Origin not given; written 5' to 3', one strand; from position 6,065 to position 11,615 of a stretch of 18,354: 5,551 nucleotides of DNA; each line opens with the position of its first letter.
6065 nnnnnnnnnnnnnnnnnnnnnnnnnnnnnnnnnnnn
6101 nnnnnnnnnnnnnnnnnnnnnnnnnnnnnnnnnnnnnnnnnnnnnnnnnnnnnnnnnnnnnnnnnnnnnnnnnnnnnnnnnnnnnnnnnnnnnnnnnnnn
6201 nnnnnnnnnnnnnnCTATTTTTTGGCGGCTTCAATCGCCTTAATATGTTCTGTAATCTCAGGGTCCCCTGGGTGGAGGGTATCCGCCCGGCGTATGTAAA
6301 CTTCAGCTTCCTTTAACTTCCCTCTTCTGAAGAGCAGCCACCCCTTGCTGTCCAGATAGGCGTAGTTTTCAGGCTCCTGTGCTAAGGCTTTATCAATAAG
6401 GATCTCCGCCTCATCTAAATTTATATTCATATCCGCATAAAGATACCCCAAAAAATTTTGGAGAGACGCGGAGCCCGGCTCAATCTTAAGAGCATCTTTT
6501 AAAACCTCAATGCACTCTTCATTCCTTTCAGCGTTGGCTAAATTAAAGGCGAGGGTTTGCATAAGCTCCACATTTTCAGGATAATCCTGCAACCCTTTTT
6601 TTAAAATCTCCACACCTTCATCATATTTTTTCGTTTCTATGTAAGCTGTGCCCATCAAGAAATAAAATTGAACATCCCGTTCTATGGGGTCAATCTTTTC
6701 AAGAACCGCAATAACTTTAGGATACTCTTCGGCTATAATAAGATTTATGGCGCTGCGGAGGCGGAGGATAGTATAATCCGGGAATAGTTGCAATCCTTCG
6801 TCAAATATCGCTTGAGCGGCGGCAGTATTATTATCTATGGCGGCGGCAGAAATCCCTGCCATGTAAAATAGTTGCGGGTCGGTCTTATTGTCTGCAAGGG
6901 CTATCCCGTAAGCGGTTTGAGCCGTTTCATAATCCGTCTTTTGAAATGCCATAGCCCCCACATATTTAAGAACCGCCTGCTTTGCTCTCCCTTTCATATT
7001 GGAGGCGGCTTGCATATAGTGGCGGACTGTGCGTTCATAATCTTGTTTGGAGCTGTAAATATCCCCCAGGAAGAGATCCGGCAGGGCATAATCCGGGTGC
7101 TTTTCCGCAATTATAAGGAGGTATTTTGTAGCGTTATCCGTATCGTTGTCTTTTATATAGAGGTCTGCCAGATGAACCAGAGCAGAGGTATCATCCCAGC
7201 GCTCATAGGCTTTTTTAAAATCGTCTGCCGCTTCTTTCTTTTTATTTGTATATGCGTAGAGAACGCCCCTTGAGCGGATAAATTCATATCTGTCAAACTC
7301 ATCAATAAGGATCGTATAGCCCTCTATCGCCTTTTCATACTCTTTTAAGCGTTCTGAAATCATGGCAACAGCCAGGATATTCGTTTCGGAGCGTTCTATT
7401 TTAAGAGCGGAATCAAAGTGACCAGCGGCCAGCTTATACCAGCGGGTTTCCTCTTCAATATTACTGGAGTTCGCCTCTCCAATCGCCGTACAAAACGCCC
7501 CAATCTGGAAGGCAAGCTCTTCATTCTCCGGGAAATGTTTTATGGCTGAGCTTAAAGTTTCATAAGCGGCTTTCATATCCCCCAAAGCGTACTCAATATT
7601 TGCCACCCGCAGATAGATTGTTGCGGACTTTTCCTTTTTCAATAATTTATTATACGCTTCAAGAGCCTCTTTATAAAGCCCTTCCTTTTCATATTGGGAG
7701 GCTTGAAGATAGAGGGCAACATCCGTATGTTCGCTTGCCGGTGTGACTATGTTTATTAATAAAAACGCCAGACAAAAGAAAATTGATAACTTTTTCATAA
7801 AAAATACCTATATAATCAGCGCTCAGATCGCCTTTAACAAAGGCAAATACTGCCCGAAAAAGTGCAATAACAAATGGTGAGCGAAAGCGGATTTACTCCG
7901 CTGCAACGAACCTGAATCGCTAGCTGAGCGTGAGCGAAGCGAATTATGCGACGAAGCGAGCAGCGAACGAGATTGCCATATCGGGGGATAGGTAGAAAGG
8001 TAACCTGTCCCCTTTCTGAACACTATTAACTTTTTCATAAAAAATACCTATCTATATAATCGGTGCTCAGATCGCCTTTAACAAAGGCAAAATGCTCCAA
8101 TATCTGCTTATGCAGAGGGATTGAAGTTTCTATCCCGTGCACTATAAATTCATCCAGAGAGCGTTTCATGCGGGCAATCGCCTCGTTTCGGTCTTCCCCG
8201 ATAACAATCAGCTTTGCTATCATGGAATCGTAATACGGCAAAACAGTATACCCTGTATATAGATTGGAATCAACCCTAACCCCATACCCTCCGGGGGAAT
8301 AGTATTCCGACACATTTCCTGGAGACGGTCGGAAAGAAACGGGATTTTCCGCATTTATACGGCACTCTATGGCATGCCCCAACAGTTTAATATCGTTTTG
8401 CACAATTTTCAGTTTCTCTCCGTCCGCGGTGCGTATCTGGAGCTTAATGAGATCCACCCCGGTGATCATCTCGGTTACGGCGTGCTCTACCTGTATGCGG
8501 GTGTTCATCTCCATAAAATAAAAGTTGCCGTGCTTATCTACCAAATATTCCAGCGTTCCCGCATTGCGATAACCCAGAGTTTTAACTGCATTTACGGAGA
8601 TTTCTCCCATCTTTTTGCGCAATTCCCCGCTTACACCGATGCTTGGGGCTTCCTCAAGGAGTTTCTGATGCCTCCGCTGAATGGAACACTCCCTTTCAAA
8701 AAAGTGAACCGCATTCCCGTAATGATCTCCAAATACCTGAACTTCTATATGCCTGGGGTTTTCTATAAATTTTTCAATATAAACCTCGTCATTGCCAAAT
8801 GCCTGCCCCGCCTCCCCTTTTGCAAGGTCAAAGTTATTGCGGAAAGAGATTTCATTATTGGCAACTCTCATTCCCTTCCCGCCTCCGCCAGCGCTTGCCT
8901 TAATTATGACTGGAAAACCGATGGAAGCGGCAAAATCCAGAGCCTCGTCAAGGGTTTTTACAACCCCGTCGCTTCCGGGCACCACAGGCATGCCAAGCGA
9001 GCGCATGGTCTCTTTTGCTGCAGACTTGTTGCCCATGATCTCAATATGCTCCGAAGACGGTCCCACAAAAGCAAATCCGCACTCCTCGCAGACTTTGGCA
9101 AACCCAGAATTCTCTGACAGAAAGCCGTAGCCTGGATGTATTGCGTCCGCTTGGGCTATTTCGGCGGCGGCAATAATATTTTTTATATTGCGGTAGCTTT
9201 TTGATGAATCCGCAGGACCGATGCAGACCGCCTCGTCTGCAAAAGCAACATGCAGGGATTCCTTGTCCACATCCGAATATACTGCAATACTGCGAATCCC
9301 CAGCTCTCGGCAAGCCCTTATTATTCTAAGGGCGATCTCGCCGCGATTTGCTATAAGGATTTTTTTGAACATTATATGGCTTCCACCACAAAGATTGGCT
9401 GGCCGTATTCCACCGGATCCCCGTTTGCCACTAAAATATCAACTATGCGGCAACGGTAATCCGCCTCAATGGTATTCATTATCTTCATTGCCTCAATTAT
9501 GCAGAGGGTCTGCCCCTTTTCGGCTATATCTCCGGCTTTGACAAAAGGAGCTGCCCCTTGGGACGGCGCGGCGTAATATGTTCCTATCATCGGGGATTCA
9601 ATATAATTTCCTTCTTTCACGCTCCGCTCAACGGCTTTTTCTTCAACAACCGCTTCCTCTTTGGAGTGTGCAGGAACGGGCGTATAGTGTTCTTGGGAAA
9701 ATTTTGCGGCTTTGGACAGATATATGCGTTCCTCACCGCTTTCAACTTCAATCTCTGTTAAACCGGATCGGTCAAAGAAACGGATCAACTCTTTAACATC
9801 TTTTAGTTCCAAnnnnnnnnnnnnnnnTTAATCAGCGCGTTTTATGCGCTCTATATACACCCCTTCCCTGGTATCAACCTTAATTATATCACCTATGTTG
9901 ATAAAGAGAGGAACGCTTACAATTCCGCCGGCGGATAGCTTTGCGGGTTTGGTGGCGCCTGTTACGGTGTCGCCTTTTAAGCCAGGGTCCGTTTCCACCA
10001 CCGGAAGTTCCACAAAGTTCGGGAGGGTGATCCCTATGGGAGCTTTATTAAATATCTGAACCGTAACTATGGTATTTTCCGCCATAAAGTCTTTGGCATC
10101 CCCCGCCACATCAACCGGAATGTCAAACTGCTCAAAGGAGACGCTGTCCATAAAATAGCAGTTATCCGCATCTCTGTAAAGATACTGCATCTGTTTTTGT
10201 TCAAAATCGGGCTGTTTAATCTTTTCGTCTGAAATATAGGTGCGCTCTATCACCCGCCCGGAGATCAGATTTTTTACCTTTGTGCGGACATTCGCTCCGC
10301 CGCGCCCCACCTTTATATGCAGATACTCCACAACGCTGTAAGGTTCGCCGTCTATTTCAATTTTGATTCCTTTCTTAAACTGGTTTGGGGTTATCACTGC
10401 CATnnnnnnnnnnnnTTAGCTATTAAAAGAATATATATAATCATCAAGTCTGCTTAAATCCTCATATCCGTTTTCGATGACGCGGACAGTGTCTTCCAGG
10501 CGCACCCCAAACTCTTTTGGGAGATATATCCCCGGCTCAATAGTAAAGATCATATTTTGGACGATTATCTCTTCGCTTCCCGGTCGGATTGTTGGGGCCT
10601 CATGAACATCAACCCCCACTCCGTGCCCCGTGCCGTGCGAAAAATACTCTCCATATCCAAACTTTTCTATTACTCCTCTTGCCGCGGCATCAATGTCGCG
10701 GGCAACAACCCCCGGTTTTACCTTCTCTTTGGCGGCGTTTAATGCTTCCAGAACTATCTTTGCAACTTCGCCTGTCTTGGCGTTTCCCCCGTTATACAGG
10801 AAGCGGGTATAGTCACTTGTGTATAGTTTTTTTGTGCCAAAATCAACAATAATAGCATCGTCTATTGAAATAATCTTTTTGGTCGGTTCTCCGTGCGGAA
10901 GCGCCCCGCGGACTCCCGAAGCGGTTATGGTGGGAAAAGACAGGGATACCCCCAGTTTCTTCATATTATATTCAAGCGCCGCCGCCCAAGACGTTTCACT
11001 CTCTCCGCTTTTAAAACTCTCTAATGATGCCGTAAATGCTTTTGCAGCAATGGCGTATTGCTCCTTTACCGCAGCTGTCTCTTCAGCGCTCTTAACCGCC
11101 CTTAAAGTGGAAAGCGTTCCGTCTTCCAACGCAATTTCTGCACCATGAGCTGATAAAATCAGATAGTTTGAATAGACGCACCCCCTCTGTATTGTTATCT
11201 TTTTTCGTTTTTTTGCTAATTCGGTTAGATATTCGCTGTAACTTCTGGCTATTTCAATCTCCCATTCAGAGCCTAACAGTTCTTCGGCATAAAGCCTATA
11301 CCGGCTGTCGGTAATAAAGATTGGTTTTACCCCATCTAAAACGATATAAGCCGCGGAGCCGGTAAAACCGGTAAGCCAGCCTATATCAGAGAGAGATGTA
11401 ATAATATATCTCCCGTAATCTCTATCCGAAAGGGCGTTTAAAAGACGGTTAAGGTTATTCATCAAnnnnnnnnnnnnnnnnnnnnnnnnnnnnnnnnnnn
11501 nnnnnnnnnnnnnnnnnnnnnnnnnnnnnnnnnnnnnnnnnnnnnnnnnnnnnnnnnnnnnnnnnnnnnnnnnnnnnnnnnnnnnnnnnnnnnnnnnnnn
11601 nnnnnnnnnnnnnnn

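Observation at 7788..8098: ~180-bp structured insert flanked by ~60-bp direct repeats between accC and the TPR gene, converting an ancestral ATGA stop/start overlap into a 236-bp spacer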

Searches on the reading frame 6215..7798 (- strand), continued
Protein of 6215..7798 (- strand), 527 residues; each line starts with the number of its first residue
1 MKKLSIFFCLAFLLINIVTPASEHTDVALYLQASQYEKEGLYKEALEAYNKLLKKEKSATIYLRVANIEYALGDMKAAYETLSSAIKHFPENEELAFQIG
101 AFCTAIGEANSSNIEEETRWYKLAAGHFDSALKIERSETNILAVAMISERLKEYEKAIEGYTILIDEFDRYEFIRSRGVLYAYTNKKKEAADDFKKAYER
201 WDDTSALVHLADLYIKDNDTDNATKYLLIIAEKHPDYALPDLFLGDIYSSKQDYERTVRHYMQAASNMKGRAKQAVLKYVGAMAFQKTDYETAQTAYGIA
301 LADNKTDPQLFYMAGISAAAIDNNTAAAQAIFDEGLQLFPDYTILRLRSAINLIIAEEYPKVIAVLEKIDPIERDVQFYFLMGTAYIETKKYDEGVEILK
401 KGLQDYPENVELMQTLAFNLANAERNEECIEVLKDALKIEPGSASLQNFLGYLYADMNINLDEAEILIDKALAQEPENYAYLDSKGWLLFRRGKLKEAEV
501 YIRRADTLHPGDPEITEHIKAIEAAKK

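Call 25: find_encoding_contigs(protein=P0001, flank=10000, max_places=6)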
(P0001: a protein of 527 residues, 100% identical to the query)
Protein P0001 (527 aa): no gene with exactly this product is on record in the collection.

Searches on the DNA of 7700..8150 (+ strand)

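Call 8: search_rna_families(source=window, start=7700, end=8150, threshold=evalue, max_evalue=10)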
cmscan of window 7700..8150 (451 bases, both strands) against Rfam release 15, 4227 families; matches with E-value up to 10: 3.
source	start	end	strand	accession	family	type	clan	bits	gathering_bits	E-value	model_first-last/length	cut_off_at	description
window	7776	7804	-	RF00480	HIV_FE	Cis-reg; frameshift_element;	-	19.1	45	3.2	1-52/52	no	HIV Ribosomal frameshift signal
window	7942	8057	-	RF02488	GlsR25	Gene; snRNA; snoRNA; HACA-box;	-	16.2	100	1.2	1-146/146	no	Small nucleolar RNA GlsR25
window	7749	7836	+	RF01402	STnc150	Gene; sRNA;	-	10.1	60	9.5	1-267/267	no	STnc150 Hfq binding RNA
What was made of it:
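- On Known RNA family (Rfam 15): With E<=10 on 7700-8150, the best hit was E 1.2 and far below its gathering score (call 8).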

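Call 30: search_dna_similar(query=window:7848-8026:+, collection=plasmids, mode=distant, max_evalue=1, max_rows=10)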
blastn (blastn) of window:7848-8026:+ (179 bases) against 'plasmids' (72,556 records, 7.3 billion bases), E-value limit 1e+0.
No match.

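Call 31: search_dna_similar(query=window:7848-8026:+, collection=phages, mode=distant, max_evalue=1, max_rows=10)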
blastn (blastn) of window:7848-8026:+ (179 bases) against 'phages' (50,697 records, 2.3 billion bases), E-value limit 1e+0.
No match.
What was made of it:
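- Tried and rejected: blastn in distant mode against plasmids and phages gave no match (calls 30, 31).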

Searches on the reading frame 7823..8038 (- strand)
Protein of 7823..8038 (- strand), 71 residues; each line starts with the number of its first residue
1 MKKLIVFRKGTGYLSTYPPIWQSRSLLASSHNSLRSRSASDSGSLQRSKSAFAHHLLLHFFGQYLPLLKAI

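Call 6: search_protein_families(library=pfam, proteins=[window:7823-8038:-])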
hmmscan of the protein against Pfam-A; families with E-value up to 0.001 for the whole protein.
window:7823-8038:- (71 aa): 0 families
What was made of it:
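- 7823..8038 (-): A 71-codon ORF that starts at the duplicated ATG (same 20-nt upstream context as the real TPR start, and overlapping the accC stop). It runs through the whole insert and stops at TGA 7823-7825, 24 nt before the real TPR ATG. Probably an accidental 'relay' ORF, not a gene. No Pfam hit (call 6).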

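Call 32: list_cluster_members(proteins=[window:7826-8038:-, window:8038-9372:-, P0001])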
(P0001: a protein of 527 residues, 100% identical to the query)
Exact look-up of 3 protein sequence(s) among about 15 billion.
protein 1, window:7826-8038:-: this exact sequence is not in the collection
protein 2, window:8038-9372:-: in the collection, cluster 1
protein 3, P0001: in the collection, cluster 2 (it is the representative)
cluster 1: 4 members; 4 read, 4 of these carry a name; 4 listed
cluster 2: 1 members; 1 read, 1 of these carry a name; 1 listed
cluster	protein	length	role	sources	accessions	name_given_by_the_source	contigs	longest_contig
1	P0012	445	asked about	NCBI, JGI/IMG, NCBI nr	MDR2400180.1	MAG: acetyl-CoA carboxylase biotin carboxylase subunit [Deferribacteraceae bacterium] | acetyl-CoA carboxylase biotin carboxylase subunit | acetyl-CoA carboxylase biotin carboxylase subunit [Deferribacteraceae bacterium]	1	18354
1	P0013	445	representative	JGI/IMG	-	acetyl-CoA carboxylase biotin carboxylase subunit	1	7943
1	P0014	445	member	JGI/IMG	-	acetyl-CoA carboxylase biotin carboxylase subunit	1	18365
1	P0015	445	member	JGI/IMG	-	acetyl-CoA carboxylase biotin carboxylase subunit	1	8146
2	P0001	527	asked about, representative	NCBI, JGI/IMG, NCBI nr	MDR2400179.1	MAG: tetratricopeptide repeat protein [Deferribacteraceae bacterium] | tetratricopeptide (TPR) repeat protein | tetratricopeptide repeat protein [Deferribacteraceae bacterium]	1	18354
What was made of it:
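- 8035..9372 (-): accC (biotin carboxylase), 445 aa, intact. Its last 57 nt, including the TGA stop at 8035-8037, lie in repeat copy B. Named acetyl-CoA carboxylase biotin carboxylase subunit by NCBI and JGI (call 32).
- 7823..8038 (-): The exact sequence is not in the 15-billion-protein collection, and the NCBI accessions of the flanking genes are consecutive (call 32).
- Tried and rejected: ORF71 has no Pfam hit (call 6) and is not in the protein collection (call 32).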

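Call 33: find_encoding_contigs(protein=P0014, flank=10000, max_places=4)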
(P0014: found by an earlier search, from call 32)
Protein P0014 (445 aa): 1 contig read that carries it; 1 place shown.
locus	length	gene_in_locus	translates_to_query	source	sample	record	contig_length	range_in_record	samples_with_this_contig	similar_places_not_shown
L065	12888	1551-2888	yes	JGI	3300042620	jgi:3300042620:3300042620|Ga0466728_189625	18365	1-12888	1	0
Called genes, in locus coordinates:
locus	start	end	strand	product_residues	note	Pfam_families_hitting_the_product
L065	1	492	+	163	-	?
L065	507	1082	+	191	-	PF08207:EFP_N, PF01132:EFP, PF09285:Elong-fact-P_C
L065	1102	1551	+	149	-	PF00364:Biotin_lipoyl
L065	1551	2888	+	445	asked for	PF00289:Biotin_carb_N, PF02222:ATP-grasp, PF02786:CPSase_L_D2, PF07478:Dala_Dala_lig_C, PF02785:Biotin_carb_C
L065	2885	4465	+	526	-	PF12895:ANAPC3 (faint), PF23914:TPR_CcmH_CycH (faint), PF25058:ARM_TT21 (faint), PF00515:TPR_1 (faint), PF07719:TPR_2 (faint), PF13174:TPR_6 (faint), PF13181:TPR_8 (faint), PF14559:TPR_19, +9 more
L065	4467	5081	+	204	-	-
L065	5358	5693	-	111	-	PF03646:FlaG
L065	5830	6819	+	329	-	PF01979:Amidohydro_1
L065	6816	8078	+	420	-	PF01979:Amidohydro_1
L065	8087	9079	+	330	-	PF19300:BPD_transp_1_N (weak), PF00528:BPD_transp_1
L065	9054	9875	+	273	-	PF12911:OppC_N (weak), PF00528:BPD_transp_1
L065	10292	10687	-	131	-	PF15970:HicB-like_2, PF15919:HicB_lk_antitox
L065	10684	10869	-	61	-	PF07927:HicA_toxin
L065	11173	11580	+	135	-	PF01814:Hemerythrin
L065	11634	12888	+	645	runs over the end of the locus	PF17764:PriA_3primeBD, PF00270:DEAD, PF04851:ResIII, PF18319:Zn_ribbon_PriA (weak), PF00271:Helicase_C, PF18074:PriA_C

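Call 34: find_encoding_contigs(protein=P0013, flank=10000, max_places=4)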
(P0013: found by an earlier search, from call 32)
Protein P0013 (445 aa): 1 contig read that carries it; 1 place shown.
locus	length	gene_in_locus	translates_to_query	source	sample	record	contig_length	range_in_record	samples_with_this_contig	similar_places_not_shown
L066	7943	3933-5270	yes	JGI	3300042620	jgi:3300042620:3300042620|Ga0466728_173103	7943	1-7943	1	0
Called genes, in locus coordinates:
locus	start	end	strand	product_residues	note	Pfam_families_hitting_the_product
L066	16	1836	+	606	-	PF13428:TPR_14 (faint), PF13432:TPR_16 (faint), PF14559:TPR_19 (faint)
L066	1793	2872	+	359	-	PF01321:Creatinase_N, PF00557:Peptidase_M24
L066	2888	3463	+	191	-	PF08207:EFP_N, PF01132:EFP, PF09285:Elong-fact-P_C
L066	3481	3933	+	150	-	PF00364:Biotin_lipoyl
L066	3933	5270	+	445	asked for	PF00289:Biotin_carb_N, PF02222:ATP-grasp, PF02786:CPSase_L_D2, PF07478:Dala_Dala_lig_C, PF02785:Biotin_carb_C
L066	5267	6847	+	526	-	PF12895:ANAPC3 (faint), PF23914:TPR_CcmH_CycH (faint), PF00515:TPR_1 (faint), PF07719:TPR_2 (faint), PF13174:TPR_6 (faint), PF13181:TPR_8 (faint), PF13414:TPR_11 (faint), PF14559:TPR_19, +6 more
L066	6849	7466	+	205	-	-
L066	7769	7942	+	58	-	?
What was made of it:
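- Tried and rejected: The 90% cluster of accC holds only three other-species contigs, all with the empty site (calls 32-34).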

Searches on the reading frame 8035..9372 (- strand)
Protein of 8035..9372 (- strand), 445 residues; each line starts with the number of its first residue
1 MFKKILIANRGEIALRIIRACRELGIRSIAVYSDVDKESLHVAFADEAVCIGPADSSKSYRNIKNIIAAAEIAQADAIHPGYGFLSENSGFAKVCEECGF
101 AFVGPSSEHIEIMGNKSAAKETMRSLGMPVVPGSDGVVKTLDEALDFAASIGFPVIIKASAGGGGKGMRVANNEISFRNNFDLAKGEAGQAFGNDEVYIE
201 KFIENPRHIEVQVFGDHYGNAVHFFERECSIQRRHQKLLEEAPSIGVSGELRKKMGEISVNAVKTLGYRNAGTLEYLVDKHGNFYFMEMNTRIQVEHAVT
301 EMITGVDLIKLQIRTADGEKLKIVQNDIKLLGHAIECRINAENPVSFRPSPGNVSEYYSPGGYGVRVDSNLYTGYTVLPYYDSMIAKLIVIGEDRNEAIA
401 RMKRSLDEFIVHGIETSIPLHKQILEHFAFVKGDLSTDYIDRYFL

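Call 6: search_protein_families(library=pfam, proteins=[window:8035-9372:-])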
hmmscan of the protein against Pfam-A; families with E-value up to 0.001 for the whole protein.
window:8035-9372:- (445 aa): 5 families
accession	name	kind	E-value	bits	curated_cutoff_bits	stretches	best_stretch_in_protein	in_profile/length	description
PF02786.22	CPSase_L_D2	-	2.9e-79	265.9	19.8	1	116-323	2-210/211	Carbamoyl-phosphate synthase L chain, ATP binding domain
PF00289.28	Biotin_carb_N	-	4.2e-46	156.4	25.5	1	1-110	1-110/110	Biotin carboxylase, N-terminal domain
PF02785.25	Biotin_carb_C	-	2.9e-39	133.9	32.4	1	336-441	1-107/108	Biotin carboxylase C-terminal domain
PF07478.18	Dala_Dala_lig_C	-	3e-09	37.1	24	1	146-291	30-174/204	D-ala D-ala ligase C-terminus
PF02222.28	ATP-grasp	-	2.9e-08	34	27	1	137-292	15-162/179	ATP-grasp domain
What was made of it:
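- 8035..9372 (-): Pfam Biotin_carb_N, CPSase_L_D2 and Biotin_carb_C (call 6).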

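Call 9: find_encoding_contigs(protein=window:8038-9372:-, flank=10000, max_places=10)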
Protein window:8038-9372:- (445 aa): no gene with exactly this product is on record in the collection.
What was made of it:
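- Tried and rejected: The exact accC and TPR proteins are not on record as contigs (calls 9, 25).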

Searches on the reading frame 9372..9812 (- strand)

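Call 6: search_protein_families(library=pfam, proteins=[window:9372-9812:-])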
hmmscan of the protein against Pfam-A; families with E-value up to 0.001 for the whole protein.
window:9372-9812:- (146 aa): 2 families
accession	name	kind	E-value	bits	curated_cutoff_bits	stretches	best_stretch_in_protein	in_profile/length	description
PF00364.28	Biotin_lipoyl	-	3.8e-20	71.9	22.1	1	71-142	3-72/73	Biotin-requiring enzyme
PF13533.13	Biotin_lipoyl_2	-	0.00011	22.4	29.8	0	122-143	10-31/32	Biotin-lipoyl like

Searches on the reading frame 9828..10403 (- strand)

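Call 6: search_protein_families(library=pfam, proteins=[window:9828-10403:-])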
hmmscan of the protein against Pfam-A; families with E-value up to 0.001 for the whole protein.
window:9828-10403:- (191 aa): 3 families
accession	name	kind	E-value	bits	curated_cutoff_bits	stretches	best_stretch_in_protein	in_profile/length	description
PF09285.17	Elong-fact-P_C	-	3.9e-24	84.5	25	1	131-186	1-56/56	Elongation factor P, C-terminal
PF08207.18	EFP_N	-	1.6e-22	79.7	23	1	7-62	3-58/58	Elongation factor P (EF-P) KOW-like domain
PF01132.26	EFP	-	7.7e-19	67.8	27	1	70-123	1-54/54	Elongation factor P (EF-P) OB domain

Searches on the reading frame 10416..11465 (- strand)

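Call 6: search_protein_families(library=pfam, proteins=[window:10416-11465:-])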
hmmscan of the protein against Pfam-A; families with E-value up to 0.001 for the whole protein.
window:10416-11465:- (349 aa): 2 families
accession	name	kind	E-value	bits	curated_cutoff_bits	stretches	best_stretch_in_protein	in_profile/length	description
PF00557.29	Peptidase_M24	-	6.5e-55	186.6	23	1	133-330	3-207/208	Metallopeptidase family M24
PF01321.24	Creatinase_N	-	7.1e-09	36.7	22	1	5-123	2-127/128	Creatinase/Prolidase N-terminal domain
